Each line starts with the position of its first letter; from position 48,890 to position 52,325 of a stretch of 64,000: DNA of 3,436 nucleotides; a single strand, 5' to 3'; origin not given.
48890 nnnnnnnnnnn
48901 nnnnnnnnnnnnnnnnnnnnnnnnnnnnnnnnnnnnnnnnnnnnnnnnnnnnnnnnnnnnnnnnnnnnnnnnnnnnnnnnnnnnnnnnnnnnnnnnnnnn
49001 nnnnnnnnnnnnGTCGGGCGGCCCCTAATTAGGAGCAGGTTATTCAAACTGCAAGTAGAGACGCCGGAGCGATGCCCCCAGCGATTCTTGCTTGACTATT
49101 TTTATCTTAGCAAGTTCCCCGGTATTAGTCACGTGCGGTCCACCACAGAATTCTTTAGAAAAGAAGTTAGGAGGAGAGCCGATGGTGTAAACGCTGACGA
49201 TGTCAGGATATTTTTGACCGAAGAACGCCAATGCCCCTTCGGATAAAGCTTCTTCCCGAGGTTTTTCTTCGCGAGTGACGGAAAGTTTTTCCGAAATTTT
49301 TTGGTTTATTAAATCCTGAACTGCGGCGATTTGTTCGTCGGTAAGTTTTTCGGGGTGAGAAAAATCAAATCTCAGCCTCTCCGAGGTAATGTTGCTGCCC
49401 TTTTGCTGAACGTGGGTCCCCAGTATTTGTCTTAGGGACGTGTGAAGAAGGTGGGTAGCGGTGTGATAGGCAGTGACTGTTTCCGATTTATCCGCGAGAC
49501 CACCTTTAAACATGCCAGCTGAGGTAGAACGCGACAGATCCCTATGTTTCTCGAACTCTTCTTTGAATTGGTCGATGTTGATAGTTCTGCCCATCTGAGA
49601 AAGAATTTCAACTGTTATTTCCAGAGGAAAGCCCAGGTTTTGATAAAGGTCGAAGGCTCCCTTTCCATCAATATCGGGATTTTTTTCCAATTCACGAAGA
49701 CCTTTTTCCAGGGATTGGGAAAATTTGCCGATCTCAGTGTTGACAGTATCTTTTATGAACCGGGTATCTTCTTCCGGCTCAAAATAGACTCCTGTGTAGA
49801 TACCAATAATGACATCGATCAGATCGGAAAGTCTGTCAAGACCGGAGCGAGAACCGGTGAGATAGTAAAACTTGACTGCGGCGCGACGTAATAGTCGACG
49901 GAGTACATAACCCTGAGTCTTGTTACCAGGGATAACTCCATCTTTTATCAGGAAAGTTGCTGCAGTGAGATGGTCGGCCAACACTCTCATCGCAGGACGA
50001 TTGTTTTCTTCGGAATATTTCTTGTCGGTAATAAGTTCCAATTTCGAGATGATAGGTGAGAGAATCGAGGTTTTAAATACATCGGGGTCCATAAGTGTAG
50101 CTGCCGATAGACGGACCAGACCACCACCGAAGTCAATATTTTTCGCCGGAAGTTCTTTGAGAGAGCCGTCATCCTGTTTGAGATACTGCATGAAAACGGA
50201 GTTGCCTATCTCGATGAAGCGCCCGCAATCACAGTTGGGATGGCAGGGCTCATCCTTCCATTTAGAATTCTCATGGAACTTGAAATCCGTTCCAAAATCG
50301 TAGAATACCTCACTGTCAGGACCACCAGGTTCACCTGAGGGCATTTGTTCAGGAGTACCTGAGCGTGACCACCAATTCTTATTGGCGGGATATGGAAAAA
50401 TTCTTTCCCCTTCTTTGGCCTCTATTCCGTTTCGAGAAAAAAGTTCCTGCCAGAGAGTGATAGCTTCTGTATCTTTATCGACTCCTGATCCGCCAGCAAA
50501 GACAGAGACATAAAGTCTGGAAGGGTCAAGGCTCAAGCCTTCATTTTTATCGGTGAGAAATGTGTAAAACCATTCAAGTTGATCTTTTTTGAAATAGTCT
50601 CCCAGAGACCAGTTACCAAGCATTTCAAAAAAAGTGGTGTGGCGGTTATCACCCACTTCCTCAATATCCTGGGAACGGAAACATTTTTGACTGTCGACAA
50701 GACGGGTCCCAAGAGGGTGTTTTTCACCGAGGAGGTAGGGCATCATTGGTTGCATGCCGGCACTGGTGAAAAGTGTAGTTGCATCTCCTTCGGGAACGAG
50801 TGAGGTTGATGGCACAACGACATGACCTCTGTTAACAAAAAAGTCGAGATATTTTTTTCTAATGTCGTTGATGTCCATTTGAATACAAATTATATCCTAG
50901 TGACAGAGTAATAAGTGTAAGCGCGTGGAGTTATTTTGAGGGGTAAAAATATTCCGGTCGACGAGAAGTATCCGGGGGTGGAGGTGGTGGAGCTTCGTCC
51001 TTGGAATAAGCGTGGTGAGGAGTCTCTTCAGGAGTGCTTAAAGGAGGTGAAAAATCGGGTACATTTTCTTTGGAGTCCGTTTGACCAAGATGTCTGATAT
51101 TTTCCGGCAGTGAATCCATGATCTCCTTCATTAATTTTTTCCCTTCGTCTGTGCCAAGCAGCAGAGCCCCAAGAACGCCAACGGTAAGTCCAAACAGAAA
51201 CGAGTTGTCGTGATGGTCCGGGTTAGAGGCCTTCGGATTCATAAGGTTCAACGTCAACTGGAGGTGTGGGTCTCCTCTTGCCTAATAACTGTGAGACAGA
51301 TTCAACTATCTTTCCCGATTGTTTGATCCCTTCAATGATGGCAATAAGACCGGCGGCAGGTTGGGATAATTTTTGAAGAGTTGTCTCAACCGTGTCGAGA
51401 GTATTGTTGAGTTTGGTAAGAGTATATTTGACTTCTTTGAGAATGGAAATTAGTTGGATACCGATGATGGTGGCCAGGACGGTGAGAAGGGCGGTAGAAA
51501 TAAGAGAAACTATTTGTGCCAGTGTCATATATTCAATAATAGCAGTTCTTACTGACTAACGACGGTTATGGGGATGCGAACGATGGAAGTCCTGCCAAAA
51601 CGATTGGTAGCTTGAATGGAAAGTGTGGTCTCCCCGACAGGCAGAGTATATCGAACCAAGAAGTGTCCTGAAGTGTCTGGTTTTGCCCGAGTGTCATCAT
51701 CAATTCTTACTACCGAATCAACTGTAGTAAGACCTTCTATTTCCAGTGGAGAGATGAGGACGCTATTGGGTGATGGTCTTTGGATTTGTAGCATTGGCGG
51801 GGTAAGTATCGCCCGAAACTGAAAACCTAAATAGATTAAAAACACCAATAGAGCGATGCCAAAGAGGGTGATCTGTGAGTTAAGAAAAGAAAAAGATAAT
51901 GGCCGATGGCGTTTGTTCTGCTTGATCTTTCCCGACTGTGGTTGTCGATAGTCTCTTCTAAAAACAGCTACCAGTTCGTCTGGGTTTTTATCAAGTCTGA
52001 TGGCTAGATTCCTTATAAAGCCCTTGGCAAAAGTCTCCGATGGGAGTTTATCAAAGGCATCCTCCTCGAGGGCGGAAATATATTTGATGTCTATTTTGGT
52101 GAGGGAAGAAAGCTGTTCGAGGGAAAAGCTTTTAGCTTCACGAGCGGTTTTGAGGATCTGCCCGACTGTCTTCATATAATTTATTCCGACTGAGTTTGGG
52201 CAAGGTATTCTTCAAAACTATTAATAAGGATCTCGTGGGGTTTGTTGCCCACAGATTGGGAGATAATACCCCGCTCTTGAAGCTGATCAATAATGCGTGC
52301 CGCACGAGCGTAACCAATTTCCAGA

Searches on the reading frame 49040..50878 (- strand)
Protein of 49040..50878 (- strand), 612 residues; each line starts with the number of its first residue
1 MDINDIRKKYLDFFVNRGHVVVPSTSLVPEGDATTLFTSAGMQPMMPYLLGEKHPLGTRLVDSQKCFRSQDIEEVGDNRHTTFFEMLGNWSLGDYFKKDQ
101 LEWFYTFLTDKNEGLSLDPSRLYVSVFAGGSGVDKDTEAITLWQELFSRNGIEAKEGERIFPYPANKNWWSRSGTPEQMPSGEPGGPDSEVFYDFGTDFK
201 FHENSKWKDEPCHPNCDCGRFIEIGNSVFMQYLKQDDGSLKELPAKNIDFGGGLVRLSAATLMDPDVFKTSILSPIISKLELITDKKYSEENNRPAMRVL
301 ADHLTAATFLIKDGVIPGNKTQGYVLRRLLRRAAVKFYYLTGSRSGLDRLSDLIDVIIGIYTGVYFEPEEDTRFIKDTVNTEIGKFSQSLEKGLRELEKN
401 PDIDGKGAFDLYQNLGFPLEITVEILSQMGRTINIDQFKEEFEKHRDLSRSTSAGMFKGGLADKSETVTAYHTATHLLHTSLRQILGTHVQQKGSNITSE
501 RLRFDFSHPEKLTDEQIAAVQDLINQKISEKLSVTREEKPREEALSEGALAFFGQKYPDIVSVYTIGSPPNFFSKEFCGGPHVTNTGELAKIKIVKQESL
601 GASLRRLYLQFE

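Call 37: search_protein_families(library=pfam, proteins=[window:49040-50878:-], max_evalue=0.001)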
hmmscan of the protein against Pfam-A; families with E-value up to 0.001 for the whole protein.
window:49040-50878:- (612 aa): 2 families
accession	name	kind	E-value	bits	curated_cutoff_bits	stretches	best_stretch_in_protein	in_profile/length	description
PF01411.24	tRNA-synt_2c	-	8.6e-104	348.5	30.3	1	5-477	1-455/552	tRNA synthetases class II (A)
PF07973.19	tRNA_SAD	-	2e-14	53.7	24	1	561-608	1-44/44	Threonyl and Alanyl tRNA synthetase second additional domain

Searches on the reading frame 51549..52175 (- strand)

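Call 37: search_protein_families(library=pfam, proteins=[window:51549-52175:-], max_evalue=0.001)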
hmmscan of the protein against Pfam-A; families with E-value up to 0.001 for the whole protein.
window:51549-52175:- (208 aa): 2 families
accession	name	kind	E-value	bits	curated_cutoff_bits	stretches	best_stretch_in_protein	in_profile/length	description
PF13413.12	HTH_25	-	5.5e-19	68.2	24.6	1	7-68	1-62/62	Helix-turn-helix domain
PF12844.13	HTH_19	-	6.9e-09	35.9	30.2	1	5-68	1-58/64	Helix-turn-helix domain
